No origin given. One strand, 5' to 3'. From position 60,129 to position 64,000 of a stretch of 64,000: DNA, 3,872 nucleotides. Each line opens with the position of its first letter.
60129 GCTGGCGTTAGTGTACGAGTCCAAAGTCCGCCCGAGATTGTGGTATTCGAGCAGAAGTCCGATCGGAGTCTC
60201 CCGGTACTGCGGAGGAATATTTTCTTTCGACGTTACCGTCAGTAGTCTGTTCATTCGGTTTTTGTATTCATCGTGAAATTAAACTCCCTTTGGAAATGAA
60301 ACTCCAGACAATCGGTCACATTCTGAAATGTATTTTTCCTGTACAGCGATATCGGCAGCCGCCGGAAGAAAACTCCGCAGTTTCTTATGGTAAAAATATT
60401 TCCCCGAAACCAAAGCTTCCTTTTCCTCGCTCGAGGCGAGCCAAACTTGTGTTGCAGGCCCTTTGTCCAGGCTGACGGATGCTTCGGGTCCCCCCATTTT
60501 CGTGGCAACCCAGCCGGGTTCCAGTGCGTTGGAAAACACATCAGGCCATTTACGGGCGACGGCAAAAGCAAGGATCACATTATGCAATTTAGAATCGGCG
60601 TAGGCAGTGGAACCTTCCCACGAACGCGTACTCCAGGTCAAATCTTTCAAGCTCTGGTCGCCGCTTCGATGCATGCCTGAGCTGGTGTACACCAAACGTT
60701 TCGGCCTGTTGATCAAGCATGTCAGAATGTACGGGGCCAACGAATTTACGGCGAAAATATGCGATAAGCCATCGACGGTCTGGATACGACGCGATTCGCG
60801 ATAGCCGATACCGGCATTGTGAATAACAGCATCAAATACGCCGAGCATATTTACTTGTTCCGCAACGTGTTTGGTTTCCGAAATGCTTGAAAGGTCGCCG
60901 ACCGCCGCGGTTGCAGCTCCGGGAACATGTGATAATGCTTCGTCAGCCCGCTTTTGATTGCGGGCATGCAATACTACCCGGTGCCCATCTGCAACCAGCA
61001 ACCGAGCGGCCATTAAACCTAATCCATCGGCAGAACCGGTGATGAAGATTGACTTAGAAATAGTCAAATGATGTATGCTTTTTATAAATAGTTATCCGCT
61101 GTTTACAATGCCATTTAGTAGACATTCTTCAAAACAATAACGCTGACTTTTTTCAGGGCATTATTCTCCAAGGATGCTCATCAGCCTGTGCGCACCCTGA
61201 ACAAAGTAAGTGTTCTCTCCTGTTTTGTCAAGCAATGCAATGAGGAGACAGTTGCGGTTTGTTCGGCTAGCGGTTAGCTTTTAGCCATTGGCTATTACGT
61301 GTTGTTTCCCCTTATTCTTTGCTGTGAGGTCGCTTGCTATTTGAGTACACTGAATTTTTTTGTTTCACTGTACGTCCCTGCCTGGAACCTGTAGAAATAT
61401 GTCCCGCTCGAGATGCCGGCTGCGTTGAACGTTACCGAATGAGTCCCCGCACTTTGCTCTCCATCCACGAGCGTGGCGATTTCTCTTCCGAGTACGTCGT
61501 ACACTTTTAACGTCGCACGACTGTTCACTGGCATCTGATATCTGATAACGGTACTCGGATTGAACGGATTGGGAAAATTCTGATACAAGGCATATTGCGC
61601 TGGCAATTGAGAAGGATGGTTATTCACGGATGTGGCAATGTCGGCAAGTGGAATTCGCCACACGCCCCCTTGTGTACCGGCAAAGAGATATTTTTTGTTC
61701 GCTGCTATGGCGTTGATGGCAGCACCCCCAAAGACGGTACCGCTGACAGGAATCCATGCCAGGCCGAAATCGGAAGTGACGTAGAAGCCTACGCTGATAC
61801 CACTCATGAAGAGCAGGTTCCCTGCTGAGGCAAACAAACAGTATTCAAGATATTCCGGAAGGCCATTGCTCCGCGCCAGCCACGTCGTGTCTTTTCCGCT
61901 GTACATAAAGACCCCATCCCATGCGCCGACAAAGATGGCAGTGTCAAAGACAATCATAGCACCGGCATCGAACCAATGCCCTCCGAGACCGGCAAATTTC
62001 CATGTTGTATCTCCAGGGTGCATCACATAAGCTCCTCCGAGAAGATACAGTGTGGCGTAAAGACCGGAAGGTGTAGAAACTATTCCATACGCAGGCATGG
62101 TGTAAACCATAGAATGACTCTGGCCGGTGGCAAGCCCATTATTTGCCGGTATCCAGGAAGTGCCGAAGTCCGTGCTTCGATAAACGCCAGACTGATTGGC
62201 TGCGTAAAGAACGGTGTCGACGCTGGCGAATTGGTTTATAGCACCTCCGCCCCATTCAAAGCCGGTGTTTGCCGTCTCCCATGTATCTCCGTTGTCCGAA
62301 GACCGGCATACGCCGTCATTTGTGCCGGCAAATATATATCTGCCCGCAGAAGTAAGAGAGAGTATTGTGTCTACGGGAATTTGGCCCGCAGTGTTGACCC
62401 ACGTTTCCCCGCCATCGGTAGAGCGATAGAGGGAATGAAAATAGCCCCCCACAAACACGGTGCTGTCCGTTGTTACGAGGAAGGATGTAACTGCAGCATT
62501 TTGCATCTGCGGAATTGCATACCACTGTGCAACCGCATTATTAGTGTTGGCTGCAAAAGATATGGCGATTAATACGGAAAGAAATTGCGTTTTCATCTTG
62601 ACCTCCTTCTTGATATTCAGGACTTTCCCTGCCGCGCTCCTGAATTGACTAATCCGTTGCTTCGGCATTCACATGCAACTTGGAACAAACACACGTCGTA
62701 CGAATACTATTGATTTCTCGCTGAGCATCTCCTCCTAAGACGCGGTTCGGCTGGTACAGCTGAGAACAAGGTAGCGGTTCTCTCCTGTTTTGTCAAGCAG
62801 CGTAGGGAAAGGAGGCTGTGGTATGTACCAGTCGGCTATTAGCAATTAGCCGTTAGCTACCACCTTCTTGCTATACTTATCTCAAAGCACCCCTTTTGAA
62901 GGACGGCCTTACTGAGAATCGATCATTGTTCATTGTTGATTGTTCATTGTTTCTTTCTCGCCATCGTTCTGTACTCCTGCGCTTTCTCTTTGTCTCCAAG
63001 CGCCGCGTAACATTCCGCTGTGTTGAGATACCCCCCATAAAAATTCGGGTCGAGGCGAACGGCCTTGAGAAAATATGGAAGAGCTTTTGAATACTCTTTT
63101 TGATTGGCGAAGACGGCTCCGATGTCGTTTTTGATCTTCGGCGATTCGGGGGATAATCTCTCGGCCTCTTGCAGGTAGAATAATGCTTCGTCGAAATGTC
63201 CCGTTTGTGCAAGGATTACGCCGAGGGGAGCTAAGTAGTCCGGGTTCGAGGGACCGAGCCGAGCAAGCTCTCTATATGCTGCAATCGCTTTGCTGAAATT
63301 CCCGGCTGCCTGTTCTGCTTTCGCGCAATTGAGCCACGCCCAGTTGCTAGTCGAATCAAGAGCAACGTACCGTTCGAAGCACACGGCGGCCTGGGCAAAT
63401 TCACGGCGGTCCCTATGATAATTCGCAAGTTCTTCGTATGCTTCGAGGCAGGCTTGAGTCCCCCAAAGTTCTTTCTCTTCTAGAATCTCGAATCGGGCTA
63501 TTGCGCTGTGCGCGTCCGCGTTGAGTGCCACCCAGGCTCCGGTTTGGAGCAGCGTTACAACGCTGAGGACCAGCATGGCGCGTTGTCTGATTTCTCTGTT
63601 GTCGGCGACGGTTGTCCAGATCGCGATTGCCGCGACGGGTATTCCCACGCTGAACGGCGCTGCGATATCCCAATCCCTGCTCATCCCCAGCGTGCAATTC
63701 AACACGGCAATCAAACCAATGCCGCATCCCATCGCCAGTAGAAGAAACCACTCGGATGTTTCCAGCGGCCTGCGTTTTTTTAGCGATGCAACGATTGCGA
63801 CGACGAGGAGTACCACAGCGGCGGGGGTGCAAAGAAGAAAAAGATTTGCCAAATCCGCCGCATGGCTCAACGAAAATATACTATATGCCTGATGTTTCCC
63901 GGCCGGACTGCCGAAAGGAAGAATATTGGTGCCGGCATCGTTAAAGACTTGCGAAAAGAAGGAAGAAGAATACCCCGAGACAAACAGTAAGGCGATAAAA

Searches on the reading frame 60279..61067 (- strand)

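Call 57: search_protein_families(library=pfam, proteins=[window:60279-61067:-], max_evalue=0.00001)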
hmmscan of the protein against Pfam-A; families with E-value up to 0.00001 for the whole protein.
window:60279-61067:- (262 aa): 2 families
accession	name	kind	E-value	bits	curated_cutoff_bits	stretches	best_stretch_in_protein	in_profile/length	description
PF00106.31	adh_short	-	1.6e-16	60.9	26.6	1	5-117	1-117/195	short chain dehydrogenase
PF13561.12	adh_short_C2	-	3e-09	37.3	27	1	11-192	1-181/236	Enoyl-(Acyl carrier protein) reductase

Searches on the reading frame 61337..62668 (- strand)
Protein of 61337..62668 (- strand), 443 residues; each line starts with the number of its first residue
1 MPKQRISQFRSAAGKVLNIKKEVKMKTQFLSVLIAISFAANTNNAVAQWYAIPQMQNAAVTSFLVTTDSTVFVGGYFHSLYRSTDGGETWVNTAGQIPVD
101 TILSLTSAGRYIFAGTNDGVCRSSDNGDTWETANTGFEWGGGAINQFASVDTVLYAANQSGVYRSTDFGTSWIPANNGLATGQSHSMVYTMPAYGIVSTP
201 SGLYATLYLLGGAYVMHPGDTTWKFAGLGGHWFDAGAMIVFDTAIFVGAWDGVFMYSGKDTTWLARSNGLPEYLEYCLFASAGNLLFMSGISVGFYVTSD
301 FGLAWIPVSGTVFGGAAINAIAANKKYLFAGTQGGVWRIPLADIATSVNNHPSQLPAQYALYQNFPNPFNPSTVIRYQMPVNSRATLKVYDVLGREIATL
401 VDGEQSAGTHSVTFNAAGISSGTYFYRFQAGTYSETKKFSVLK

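Call 57: search_protein_families(library=pfam, proteins=[window:61337-62668:-], max_evalue=0.00001)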
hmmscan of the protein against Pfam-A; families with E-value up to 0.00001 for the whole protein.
window:61337-62668:- (443 aa): 3 families
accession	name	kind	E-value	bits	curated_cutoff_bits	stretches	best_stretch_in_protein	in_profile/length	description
PF18962.6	Por_Secre_tail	-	3.5e-09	37.3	27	1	365-441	2-75/75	Secretion system C-terminal sorting domain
PF19755.4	DUF6242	-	1.5e-06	28.7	29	0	111-172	156-217/217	Domain of unknown function (DUF6242)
PF15902.12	Sortilin-Vps10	-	9.8e-06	25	33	0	79-176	2-113/446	Sortilin, neurotensin receptor 3,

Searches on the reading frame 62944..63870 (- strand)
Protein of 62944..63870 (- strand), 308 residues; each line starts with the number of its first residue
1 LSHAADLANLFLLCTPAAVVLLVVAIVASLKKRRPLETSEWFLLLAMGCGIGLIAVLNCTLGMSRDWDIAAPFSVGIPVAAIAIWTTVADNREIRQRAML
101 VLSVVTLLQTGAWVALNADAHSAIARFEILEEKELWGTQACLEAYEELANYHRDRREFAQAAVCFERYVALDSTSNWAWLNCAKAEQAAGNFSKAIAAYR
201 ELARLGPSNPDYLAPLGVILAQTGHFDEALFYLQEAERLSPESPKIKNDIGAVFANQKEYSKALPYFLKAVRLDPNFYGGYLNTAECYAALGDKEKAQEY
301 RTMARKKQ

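Call 57: search_protein_families(library=pfam, proteins=[window:62944-63870:-], max_evalue=0.00001)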
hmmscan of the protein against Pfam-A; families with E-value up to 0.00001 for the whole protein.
window:62944-63870:- (308 aa): 12 families
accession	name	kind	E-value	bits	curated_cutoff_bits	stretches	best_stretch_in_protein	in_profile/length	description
PF07719.23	TPR_2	-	1e-21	75.6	27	0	248-276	5-33/34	Tetratricopeptide repeat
PF00515.34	TPR_1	-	6.4e-19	67.3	27.8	1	246-277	3-34/34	Tetratricopeptide repeat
PF13428.12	TPR_14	-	1.4e-16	59.8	23.5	0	177-214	2-39/44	Tetratricopeptide repeat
PF13432.12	TPR_16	-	1.7e-14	54.3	32.7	1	183-244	4-65/65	Tetratricopeptide repeat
PF14559.12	TPR_19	-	2.6e-14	53.7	25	0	156-213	5-62/68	Tetratricopeptide repeat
PF13181.12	TPR_8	-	3.7e-13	48.9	25.7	0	248-276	5-33/34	Tetratricopeptide repeat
PF13414.12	TPR_11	-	1.8e-11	44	26.8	0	189-224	7-42/42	TPR repeat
PF13424.12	TPR_12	-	2.4e-10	40.9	30.1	0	246-294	5-54/77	Tetratricopeptide repeat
PF13371.12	TPR_9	-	5.3e-10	39.6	35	0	189-245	8-64/73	Tetratricopeptide repeat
PF13431.12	TPR_17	-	5.7e-09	36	24.4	0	266-299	1-34/34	Tetratricopeptide repeat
PF13176.12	TPR_7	-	9.9e-08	31.9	27.9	0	178-206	1-31/36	Tetratricopeptide repeat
PF13374.12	TPR_10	-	6.2e-06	26.5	27.5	0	142-167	2-27/42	Tetratricopeptide repeat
